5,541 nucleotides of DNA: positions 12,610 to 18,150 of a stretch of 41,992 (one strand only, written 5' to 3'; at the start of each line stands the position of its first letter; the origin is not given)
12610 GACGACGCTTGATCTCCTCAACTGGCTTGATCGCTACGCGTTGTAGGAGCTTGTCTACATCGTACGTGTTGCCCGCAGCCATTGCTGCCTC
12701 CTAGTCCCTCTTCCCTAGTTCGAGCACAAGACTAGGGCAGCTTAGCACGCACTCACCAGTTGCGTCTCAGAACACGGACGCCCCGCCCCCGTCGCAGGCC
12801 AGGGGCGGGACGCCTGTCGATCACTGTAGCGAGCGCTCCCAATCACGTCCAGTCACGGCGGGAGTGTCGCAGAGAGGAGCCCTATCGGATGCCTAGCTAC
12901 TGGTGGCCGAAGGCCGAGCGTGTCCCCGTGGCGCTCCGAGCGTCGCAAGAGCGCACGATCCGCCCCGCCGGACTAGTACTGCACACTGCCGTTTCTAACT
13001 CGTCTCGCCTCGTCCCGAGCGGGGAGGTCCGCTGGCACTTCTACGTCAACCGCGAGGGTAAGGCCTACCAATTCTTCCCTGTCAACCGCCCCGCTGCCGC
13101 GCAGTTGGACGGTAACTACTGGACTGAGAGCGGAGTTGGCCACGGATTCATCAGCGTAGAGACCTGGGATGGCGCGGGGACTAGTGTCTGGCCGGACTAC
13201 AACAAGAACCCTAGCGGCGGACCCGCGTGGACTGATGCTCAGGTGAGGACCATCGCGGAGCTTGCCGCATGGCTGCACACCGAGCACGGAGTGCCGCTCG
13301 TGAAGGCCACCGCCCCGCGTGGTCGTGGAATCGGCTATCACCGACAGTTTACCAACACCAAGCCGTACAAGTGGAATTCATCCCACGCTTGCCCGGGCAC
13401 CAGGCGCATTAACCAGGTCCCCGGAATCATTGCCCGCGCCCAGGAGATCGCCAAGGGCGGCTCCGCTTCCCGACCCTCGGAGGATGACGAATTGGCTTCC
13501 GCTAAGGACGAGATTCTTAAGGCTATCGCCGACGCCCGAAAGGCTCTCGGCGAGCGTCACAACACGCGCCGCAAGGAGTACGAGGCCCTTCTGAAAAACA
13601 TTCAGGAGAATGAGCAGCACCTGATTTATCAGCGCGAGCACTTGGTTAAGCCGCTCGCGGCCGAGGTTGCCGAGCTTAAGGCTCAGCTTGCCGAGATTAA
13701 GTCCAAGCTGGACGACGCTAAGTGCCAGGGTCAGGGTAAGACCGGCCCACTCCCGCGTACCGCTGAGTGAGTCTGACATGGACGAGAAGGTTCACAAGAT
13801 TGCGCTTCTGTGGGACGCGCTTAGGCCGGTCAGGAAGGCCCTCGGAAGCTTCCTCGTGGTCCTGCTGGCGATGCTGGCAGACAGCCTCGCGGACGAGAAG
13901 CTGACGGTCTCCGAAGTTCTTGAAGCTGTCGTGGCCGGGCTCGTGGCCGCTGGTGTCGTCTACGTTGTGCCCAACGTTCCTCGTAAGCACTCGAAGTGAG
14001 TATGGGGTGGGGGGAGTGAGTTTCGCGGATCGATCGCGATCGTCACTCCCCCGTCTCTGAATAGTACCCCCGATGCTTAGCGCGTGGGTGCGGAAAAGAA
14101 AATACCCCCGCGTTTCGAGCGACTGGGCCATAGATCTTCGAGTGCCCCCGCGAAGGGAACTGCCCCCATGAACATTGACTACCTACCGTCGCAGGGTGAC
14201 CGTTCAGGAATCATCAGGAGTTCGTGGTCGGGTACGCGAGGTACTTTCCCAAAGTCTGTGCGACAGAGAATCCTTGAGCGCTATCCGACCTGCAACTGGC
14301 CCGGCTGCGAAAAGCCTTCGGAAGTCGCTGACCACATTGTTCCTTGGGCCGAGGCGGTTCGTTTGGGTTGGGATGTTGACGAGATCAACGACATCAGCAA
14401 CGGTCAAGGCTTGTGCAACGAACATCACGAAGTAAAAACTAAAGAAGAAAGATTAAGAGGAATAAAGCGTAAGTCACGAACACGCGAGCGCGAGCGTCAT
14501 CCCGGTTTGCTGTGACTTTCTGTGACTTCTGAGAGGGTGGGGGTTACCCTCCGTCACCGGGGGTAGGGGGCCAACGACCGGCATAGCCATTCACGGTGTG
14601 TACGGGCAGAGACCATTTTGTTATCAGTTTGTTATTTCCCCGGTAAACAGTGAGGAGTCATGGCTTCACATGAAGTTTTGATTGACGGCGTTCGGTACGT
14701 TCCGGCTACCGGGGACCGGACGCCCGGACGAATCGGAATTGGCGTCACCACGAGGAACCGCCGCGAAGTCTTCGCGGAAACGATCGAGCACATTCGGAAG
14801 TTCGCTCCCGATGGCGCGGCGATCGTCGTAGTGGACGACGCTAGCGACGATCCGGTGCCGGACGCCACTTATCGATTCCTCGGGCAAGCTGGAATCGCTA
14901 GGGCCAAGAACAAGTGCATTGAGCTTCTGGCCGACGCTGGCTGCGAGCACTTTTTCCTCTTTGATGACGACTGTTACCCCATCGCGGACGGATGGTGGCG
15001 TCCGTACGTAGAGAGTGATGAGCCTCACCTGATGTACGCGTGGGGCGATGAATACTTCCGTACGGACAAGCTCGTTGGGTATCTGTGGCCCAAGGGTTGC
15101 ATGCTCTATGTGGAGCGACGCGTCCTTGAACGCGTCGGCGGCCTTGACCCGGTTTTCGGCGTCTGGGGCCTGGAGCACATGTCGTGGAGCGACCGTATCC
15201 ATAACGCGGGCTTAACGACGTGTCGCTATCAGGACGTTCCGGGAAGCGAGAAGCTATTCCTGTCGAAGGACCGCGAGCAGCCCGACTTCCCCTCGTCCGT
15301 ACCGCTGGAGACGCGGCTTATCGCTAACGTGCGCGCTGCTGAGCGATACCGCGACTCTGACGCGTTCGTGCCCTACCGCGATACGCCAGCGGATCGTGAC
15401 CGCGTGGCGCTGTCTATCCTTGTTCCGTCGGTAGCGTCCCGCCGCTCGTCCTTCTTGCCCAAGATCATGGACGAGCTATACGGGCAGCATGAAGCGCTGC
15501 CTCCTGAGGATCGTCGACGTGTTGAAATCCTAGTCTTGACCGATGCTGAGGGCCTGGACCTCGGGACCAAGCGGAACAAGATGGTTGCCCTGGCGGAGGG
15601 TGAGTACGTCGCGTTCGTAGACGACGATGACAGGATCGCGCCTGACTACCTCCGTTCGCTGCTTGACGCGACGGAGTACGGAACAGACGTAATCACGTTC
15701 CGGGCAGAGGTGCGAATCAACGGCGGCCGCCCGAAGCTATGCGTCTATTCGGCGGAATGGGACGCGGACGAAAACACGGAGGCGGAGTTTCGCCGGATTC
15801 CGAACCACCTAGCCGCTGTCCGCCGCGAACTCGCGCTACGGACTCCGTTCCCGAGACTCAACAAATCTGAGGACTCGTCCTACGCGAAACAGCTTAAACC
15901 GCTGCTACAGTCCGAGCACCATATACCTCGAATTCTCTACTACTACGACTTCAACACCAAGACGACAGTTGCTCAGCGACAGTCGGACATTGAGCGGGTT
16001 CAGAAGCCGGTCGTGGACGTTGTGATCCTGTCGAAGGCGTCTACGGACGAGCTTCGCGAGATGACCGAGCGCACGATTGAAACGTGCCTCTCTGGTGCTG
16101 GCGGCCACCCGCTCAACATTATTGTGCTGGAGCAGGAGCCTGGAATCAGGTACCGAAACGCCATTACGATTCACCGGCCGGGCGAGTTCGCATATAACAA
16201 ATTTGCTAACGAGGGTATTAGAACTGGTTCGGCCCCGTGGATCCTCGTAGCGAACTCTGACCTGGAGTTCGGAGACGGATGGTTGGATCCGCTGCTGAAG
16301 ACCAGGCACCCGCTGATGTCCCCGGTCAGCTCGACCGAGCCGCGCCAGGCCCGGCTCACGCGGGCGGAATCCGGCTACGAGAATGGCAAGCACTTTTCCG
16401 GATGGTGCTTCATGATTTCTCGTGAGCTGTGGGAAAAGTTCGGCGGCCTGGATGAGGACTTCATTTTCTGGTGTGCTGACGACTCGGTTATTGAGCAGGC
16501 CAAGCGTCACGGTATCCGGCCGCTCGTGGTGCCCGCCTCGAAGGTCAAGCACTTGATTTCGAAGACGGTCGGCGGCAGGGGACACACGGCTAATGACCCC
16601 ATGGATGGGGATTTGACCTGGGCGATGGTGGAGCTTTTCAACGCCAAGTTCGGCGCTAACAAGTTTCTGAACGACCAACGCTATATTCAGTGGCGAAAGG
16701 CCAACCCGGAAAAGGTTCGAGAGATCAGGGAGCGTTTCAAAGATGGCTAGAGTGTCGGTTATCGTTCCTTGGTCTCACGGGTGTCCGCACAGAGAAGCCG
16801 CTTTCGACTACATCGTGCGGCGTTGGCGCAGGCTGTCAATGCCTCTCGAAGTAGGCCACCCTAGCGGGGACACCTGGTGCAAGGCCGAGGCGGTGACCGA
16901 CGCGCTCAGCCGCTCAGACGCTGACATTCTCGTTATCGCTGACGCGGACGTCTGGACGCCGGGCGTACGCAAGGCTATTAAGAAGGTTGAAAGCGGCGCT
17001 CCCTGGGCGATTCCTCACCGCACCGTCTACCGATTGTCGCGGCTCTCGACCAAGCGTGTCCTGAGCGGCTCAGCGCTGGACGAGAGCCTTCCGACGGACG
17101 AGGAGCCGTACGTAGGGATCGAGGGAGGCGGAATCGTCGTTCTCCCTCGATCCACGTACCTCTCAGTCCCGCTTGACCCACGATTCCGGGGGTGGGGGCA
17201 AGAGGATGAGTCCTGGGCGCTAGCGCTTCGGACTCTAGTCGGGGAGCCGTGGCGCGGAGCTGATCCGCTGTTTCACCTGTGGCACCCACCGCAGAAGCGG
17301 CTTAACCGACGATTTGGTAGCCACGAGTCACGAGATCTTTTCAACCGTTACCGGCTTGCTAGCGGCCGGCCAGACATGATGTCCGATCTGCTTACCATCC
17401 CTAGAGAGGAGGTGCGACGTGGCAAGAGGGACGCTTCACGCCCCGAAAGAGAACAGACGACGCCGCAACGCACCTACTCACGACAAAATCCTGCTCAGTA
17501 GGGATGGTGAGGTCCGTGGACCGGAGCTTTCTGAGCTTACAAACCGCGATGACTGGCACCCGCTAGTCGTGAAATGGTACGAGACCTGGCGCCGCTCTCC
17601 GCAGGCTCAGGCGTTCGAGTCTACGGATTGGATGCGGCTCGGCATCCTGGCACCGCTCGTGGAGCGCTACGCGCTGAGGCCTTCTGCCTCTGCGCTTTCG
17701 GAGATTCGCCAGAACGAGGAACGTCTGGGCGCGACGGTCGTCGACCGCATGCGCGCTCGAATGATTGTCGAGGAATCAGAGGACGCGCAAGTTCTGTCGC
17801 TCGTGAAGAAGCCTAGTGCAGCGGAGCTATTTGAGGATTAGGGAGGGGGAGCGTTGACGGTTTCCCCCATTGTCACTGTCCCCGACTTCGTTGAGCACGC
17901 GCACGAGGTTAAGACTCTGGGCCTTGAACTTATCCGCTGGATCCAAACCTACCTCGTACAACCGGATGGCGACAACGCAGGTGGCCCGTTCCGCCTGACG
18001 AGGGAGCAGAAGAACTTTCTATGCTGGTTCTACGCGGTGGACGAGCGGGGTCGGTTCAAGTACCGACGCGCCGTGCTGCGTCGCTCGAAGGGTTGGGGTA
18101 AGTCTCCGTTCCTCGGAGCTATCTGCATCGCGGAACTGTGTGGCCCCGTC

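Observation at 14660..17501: Four glycosyltransferase catalytic domains (a triple GT-A fusion plus a fourth GT) inserted between HNH and the terminase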

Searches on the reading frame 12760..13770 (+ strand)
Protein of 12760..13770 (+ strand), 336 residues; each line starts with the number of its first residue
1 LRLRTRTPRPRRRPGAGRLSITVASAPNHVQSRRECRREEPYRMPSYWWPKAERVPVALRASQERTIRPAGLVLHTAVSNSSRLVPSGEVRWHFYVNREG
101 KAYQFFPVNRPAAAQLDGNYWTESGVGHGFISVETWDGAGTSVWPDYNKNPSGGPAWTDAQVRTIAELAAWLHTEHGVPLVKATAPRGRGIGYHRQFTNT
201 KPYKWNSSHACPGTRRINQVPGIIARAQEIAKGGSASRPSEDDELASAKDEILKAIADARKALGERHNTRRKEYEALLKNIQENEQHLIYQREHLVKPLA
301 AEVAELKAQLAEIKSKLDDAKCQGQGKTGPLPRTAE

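Call 3: search_protein_families(library=pfam, proteins=[window:12760-13770:+], max_evalue=1)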
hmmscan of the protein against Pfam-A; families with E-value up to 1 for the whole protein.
window:12760-13770:+ (336 aa): 16 families
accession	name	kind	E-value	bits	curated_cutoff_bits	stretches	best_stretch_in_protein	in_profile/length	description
PF01510.30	Amidase_2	-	2.4e-08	34.8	26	1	70-213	6-130/131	N-acetylmuramoyl-L-alanine amidase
PF07464.16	ApoLp-III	-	0.0015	19.1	36.3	1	234-320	45-132/146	Apolipophorin-III precursor (apoLp-III)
PF06705.16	SF-assemblin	-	0.026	14.3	30.6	1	240-315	114-189/247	SF-assemblin/beta giardin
PF04859.17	DUF641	-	0.034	14.9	27.6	1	239-322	33-119/127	Plant protein of unknown function (DUF641)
PF20883.3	Kbp-5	-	0.043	14.3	31.1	1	252-313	18-78/124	KNL (Kinetochore null) Binding Protein 5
PF15739.10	TSNAXIP1_N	-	0.066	14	27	1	248-315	25-91/111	Translin-associated factor X-interacting N-terminus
PF00836.24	Stathmin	-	0.068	13.6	24.7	1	262-319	65-122/136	Stathmin family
PF16515.11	HIP1_clath_bdg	-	0.076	13.8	28.8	1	251-324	10-82/99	Clathrin-binding domain of Huntingtin-interacting protein 1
PF15665.10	FAM184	-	0.082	13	32.7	1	257-315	128-186/211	Family with sequence similarity 184, A and B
PF06780.16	Erp_C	-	0.1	13.1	24.3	1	249-321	63-121/140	Erp protein C-terminus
PF16566.10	CREPT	-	0.11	13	29.3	1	240-318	44-121/147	Cell-cycle alteration and expression-elevated protein in tumour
PF02993.19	MCPVI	-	0.13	12.5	28.4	1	260-305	105-150/225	Minor capsid protein VI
PF17372.7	DUF5394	-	0.36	10.6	25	1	258-322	94-161/243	Family of unknown function (DUF5394)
PF20570.3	DUF6779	-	0.58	11.3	28.1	0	256-317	26-87/108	Domain of unknown function (DUF6779)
PF23735.1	KIF9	-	0.72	10.4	31.9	0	280-323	19-61/140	Kinesin-like protein KIF9 domain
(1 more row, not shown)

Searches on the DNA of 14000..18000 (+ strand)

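Call 6: search_dna_similar(query=window:14000-18000:+, collection=phages, mode=near, max_rows=30)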
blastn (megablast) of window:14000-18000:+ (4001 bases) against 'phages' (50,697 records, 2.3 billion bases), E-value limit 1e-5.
No match.

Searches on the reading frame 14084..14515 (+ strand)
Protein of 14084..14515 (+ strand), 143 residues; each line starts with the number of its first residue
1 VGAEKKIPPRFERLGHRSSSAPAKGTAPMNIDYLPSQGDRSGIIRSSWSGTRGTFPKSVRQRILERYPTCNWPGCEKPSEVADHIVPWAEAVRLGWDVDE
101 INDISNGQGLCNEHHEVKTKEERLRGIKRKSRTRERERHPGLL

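Call 3: search_protein_families(library=pfam, proteins=[window:14084-14515:+], max_evalue=1)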
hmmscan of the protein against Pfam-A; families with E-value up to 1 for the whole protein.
window:14084-14515:+ (143 aa): 3 families
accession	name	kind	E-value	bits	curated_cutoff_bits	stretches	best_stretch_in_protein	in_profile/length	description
PF13391.12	HNH_2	-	0.0018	18.6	21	1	81-116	13-56/66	HNH endonuclease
PF01844.29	HNH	-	0.035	14.7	21.4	1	70-120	4-46/47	HNH endonuclease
PF16159.10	FOXP-CC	-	0.071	14.1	28.9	1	69-82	6-19/69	FOXP coiled-coil domain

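Call 4: search_protein_families(library=phrogs, proteins=[window:14084-14515:+], max_evalue=0.01)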
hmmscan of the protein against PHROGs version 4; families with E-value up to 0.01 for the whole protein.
window:14084-14515:+ (143 aa): 11 families
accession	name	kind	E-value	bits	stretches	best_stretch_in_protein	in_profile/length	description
phrog_333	-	DNA, RNA and nucleotide metabolism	2.3e-14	54.7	1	46-142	6-104/138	HNH endonuclease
phrog_589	-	DNA, RNA and nucleotide metabolism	7e-14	53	1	37-136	59-156/179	HNH endonuclease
phrog_144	-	DNA, RNA and nucleotide metabolism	4.5e-10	40.5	1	52-130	68-144/175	HNH endonuclease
phrog_2323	-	DNA, RNA and nucleotide metabolism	3.1e-06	28.1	1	59-126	27-91/113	HNH endonuclease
phrog_5956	-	DNA, RNA and nucleotide metabolism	5.5e-06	27.1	1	62-135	54-124/138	HNH endonuclease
phrog_7785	-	DNA, RNA and nucleotide metabolism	7.1e-06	27.1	1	53-138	55-141/147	HNH endonuclease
phrog_4581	-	head and packaging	4.9e-05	23.9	1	58-126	55-116/395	terminase small subunit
phrog_338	-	DNA, RNA and nucleotide metabolism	0.00012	22.5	1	45-118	183-259/340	HNH endonuclease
phrog_119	-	DNA, RNA and nucleotide metabolism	0.00072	19.5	1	54-130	190-266/443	HNH endonuclease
phrog_1271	-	DNA, RNA and nucleotide metabolism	0.0011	19.4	1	54-130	251-333/361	HNH endonuclease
phrog_4234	-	DNA, RNA and nucleotide metabolism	0.006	17.3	1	83-129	44-91/130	HNH endonuclease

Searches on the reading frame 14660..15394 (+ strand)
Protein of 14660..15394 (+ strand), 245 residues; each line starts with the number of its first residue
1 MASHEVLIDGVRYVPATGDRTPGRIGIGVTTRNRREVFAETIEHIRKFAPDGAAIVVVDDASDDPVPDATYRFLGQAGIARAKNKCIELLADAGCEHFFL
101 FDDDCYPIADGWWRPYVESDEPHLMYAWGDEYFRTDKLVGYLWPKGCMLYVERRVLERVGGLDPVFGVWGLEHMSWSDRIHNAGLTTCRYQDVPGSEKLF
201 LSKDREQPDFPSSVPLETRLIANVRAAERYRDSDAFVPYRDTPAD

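Call 14: search_protein_families(library=pfam, proteins=[window:14660-15394:+], max_evalue=1)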
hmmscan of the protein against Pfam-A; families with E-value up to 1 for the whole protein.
window:14660-15394:+ (245 aa): 6 families
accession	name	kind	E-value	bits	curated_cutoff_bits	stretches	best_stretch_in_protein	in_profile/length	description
PF00535.33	Glycos_transf_2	-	4.4e-05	23.9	23.3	1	28-118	3-101/168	Glycosyl transferase family 2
PF02709.20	Glyco_transf_7C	-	0.00061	19.8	23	1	146-192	21-67/78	N-terminal domain of galactosyltransferase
PF20691.3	TAGT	-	0.011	16.1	27.5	1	76-111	60-100/205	TET-Associated Glycosyltransferase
PF03657.19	UPF0113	-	0.034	14.9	23.8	1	35-94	16-68/73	UPF0113 PUA domain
PF24733.1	DUF7684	-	0.042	14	26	1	168-199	52-82/135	Domain of unknown function (DUF7684)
PF13704.12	Glyco_tranf_2_4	-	0.12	13.3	27.5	0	32-69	1-36/98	Glycosyl transferase family 2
